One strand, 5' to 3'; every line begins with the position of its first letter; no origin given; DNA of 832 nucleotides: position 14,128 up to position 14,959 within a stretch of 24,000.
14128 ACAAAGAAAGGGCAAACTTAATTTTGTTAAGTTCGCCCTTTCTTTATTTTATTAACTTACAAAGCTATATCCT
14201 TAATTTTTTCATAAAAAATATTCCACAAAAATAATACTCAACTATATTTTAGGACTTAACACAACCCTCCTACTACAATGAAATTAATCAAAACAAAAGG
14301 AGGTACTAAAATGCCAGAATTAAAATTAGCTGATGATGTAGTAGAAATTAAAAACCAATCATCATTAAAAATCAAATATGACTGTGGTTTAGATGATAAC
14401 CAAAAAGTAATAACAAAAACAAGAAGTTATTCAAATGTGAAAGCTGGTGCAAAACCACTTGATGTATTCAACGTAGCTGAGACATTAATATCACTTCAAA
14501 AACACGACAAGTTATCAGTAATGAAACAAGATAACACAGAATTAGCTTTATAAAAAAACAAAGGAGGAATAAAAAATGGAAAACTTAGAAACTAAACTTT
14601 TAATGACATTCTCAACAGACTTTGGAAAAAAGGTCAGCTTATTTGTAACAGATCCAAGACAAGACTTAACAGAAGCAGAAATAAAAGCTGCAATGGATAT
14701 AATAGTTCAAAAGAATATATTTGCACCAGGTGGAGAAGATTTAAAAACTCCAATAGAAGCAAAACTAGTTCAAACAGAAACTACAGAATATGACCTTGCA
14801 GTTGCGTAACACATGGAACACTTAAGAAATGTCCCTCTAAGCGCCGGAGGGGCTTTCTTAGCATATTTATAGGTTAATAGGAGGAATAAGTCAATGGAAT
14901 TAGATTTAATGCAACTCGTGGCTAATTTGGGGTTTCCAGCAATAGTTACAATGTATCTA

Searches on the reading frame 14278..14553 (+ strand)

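Call 22: search_protein_families(library=pfam, proteins=[window:14278-14553:+], max_evalue=0.01)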
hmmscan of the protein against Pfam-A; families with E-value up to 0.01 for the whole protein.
window:14278-14553:+ (91 aa): 1 family
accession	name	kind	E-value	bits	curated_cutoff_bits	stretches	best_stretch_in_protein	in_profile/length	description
PF07872.17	DUF1659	-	2.5e-19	69.3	24.1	1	22-89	3-70/72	Protein of unknown function (DUF1659)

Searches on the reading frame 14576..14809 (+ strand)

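Call 22: search_protein_families(library=pfam, proteins=[window:14576-14809:+], max_evalue=0.01)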
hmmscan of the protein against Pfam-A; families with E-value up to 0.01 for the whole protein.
window:14576-14809:+ (77 aa): 1 family
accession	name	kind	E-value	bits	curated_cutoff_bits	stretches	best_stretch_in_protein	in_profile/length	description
PF11148.14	DUF2922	-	1.8e-23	82.7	25.5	1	6-72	2-68/69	Protein of unknown function (DUF2922)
